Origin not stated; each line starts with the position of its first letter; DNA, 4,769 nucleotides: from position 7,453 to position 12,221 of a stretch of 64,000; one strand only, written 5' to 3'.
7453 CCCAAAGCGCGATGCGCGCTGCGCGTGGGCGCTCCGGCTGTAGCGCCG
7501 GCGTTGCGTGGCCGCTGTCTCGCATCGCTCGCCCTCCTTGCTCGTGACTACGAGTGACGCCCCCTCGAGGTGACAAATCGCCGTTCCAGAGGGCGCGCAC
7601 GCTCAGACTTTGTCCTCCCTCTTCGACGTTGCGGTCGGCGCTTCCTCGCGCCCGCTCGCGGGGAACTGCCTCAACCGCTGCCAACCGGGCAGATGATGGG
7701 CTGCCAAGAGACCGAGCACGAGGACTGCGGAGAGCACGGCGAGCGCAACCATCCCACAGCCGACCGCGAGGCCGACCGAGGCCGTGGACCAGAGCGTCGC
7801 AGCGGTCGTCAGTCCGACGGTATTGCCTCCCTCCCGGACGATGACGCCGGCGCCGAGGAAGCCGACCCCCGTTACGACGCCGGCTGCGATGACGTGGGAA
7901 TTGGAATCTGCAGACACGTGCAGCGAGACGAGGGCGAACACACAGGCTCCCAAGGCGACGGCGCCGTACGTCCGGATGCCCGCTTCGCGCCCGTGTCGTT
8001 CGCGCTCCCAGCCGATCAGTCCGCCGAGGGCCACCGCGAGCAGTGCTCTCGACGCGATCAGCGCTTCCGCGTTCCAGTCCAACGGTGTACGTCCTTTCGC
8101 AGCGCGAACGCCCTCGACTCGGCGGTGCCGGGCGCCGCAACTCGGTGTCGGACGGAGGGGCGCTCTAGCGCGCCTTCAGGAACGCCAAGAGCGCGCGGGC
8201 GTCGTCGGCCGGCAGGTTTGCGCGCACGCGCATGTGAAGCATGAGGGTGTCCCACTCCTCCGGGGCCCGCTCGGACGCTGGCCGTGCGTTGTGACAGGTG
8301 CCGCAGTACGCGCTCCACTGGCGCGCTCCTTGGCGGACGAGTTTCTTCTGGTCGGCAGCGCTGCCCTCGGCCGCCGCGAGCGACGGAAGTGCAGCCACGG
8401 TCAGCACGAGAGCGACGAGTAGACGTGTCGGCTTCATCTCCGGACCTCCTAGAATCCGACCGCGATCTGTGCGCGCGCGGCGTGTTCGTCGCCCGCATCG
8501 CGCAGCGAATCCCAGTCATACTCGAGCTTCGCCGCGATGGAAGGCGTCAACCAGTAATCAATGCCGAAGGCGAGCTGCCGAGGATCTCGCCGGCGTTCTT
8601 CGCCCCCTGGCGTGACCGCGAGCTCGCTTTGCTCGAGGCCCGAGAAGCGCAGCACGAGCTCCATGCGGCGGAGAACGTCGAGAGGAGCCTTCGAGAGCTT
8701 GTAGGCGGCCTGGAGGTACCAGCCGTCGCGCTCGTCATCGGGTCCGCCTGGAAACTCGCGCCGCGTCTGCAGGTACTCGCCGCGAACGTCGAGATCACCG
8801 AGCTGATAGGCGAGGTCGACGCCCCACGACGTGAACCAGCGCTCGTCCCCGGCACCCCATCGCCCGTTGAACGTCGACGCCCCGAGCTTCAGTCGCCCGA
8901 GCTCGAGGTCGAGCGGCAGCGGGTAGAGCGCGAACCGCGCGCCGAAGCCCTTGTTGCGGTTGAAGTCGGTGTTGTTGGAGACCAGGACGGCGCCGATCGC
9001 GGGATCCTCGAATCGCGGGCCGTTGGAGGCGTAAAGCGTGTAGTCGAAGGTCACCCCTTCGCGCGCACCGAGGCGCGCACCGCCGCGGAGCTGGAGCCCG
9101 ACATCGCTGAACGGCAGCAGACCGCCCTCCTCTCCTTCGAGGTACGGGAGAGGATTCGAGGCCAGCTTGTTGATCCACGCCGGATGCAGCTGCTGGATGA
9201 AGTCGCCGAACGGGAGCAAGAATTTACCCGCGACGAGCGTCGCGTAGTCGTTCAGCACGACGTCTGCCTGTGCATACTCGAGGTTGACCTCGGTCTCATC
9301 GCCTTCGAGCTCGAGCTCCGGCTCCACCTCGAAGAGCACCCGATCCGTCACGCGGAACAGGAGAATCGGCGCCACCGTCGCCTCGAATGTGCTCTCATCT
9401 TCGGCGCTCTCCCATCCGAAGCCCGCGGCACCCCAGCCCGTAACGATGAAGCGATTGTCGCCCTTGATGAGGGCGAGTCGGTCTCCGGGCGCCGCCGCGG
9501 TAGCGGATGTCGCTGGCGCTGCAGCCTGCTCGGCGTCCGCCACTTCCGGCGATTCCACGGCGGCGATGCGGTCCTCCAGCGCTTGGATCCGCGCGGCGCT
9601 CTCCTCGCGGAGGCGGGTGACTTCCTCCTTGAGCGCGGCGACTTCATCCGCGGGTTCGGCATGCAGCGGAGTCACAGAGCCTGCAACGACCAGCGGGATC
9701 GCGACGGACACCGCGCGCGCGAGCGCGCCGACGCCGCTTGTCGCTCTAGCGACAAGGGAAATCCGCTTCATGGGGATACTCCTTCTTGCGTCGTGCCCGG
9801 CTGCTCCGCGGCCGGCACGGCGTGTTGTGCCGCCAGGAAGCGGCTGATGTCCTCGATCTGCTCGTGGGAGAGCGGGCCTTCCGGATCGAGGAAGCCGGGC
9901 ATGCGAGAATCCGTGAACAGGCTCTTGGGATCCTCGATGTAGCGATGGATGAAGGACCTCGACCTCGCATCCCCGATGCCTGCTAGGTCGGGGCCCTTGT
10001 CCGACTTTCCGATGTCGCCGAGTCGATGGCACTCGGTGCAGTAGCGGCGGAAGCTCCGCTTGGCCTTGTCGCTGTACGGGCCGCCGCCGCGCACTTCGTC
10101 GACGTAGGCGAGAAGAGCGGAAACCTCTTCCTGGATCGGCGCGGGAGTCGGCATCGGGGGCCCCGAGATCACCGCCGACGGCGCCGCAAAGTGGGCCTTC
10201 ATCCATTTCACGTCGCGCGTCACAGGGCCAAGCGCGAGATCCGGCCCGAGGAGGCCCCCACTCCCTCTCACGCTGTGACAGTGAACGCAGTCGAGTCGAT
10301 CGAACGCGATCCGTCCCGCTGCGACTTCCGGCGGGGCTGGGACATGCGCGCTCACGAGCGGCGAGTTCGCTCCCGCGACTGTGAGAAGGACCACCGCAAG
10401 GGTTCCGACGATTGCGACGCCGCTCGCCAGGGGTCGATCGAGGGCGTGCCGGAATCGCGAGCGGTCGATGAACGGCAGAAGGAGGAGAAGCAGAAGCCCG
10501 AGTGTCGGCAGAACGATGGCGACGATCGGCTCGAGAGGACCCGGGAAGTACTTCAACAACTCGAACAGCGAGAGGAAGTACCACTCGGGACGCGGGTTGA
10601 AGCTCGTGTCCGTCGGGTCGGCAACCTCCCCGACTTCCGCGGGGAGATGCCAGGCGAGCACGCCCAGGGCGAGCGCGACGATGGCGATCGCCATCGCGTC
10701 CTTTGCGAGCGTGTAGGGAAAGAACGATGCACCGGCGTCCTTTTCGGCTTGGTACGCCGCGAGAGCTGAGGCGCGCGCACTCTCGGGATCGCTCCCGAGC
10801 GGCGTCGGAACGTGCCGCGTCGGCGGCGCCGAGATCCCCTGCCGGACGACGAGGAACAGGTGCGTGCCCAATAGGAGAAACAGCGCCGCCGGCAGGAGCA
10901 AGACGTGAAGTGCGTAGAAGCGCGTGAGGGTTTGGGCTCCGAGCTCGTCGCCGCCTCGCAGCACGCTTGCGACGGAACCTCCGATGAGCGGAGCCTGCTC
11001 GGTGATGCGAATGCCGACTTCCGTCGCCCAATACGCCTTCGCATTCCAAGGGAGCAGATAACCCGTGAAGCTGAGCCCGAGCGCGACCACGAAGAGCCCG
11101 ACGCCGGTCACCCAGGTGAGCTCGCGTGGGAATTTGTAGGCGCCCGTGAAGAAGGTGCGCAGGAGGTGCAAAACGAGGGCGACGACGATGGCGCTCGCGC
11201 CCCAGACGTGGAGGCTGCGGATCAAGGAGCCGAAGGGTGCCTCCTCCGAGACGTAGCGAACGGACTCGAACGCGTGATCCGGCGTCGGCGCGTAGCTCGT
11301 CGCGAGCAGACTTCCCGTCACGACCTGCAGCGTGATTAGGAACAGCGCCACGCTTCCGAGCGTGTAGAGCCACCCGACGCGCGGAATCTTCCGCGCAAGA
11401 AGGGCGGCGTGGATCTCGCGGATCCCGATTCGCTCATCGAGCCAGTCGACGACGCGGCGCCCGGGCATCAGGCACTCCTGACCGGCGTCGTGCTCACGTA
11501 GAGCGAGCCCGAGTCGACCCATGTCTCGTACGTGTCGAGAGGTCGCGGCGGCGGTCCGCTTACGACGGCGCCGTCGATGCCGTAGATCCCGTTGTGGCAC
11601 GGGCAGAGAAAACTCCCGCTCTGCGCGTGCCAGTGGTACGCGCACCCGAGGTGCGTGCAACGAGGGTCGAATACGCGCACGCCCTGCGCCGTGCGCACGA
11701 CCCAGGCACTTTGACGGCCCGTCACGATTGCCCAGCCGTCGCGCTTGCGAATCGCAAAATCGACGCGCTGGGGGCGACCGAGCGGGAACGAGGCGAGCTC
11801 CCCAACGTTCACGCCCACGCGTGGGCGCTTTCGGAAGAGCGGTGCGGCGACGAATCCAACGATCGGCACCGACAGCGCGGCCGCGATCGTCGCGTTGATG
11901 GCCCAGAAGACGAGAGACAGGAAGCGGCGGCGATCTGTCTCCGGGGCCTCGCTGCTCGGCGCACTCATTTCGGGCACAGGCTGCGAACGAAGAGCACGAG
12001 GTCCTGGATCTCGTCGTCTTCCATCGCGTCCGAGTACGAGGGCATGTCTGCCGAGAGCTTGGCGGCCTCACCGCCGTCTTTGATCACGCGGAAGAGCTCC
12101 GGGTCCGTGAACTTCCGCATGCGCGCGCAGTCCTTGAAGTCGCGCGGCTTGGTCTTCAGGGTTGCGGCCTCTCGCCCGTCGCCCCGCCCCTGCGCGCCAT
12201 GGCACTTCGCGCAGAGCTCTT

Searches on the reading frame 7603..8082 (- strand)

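Call 52: search_protein_families(library=pfam, proteins=[window:7603-8082:-], max_evalue=0.0001)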
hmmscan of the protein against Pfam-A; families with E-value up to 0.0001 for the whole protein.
window:7603-8082:- (159 aa): 1 family
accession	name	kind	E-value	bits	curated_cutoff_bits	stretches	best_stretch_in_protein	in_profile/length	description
PF02308.21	MgtC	-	3.1e-33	115.1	31.4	1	14-128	2-114/121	MgtC family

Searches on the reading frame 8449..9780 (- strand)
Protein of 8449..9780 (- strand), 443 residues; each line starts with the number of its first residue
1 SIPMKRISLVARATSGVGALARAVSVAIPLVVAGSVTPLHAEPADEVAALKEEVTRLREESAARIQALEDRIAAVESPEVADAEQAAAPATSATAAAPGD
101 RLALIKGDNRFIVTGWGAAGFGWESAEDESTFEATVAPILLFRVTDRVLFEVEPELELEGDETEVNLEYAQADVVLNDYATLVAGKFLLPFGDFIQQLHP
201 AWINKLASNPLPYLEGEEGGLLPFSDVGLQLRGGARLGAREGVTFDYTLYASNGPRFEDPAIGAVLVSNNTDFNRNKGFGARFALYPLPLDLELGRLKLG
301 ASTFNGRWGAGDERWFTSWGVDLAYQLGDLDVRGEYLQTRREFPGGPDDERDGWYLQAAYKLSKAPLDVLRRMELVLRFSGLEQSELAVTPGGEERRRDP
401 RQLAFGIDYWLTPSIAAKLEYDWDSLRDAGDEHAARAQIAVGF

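Call 54: search_protein_families(library=pfam, proteins=[window:8449-9780:-], max_evalue=0.001)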
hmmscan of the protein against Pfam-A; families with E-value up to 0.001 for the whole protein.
window:8449-9780:- (443 aa): 2 families
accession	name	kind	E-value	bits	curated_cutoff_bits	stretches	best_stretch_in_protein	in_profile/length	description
PF13609.12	Porin_4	-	1.7e-06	28.5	27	1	290-364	221-294/310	Gram-negative porin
PF07396.17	Porin_O_P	-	0.00028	20.7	20.9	0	313-363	227-276/370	Phosphate-selective porin O and P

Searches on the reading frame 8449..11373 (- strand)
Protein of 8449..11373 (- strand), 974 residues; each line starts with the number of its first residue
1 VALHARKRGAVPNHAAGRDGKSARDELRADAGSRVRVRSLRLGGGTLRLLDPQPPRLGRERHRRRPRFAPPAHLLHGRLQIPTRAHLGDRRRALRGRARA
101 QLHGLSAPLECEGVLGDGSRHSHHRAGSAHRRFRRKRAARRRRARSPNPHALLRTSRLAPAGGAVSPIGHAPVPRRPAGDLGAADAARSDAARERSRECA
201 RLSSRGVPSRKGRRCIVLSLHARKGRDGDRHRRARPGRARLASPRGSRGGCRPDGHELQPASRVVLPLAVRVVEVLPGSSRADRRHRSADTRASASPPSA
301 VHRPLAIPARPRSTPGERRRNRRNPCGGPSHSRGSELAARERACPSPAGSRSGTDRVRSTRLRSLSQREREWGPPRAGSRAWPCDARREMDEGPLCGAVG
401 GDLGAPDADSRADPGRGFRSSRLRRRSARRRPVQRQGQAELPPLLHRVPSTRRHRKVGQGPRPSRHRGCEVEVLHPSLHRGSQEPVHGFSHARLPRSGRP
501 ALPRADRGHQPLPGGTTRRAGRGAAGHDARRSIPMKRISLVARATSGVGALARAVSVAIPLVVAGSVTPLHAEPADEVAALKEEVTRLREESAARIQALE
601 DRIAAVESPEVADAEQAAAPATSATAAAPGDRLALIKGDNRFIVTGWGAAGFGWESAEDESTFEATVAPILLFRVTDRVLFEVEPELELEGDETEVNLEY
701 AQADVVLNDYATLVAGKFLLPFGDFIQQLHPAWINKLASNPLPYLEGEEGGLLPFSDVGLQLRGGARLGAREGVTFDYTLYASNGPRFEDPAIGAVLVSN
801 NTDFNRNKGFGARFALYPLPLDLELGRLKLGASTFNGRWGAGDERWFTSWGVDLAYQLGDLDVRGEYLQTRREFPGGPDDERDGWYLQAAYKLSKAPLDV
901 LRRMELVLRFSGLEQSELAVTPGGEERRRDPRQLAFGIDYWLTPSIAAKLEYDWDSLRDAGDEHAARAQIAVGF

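Call 6: search_protein_families(library=pfam, proteins=[window:8449-11373:-], max_evalue=0.01)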
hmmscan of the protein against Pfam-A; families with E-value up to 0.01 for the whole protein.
window:8449-11373:- (974 aa): 2 families
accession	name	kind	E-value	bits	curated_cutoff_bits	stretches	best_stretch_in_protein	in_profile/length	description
PF13609.12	Porin_4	-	1.6e-05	25.3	27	1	822-895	222-294/310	Gram-negative porin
PF07396.17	Porin_O_P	-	0.0022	17.7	20.9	0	844-894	227-276/370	Phosphate-selective porin O and P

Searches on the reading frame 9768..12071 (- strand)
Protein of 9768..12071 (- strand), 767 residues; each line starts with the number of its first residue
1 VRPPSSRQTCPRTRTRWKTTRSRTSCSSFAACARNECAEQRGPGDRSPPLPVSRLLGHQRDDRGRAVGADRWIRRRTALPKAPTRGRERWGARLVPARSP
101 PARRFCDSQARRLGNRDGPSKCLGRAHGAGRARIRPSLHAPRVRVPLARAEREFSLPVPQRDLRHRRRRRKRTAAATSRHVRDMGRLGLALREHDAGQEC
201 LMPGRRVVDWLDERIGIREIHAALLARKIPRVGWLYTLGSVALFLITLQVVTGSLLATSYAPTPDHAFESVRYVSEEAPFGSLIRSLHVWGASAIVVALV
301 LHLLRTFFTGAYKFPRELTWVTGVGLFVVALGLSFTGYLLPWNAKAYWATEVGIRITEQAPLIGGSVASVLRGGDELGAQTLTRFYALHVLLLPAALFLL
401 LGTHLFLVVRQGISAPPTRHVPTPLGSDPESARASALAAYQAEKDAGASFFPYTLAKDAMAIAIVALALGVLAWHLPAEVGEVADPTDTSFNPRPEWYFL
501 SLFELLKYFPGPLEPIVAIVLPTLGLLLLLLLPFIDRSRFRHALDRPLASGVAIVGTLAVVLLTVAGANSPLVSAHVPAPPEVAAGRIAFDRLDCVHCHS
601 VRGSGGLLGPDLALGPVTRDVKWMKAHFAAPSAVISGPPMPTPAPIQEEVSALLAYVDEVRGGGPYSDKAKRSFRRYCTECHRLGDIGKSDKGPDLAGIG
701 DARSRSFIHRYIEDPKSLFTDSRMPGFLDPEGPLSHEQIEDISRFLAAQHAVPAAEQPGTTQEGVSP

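Call 6: search_protein_families(library=pfam, proteins=[window:9768-12071:-], max_evalue=0.01)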
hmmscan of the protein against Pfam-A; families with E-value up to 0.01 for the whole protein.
window:9768-12071:- (767 aa): 7 families
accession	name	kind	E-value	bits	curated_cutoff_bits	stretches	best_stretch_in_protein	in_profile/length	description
PF00033.24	Cytochrome_B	-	8.5e-46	156.6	27.2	1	232-411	10-188/189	Cytochrome b/b6/petB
PF13631.11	Cytochrom_B_N_2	-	8.2e-42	143.5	27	1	294-479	2-165/169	Cytochrome b(N-terminal)/b6/petB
PF00034.26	Cytochrom_C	-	2e-13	51.9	21.3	2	668-747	2-87/90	Cytochrome c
PF00032.22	Cytochrom_B_C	-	8.5e-10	39.2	20.7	1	484-571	2-86/102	Cytochrome b(C-terminal)/b6/petD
PF13442.11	Cytochrome_CBB3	-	3e-08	34.3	27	1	669-746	5-68/68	Cytochrome C oxidase, cbb3-type, subunit III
PF02433.20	FixO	-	5.1e-07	29.8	29.6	1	692-727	102-137/219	Cytochrome C oxidase, mono-heme subunit/FixO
PF01292.26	Ni_hydr_CYTB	-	0.01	16.1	30.1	1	235-308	101-164/179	Prokaryotic cytochrome b561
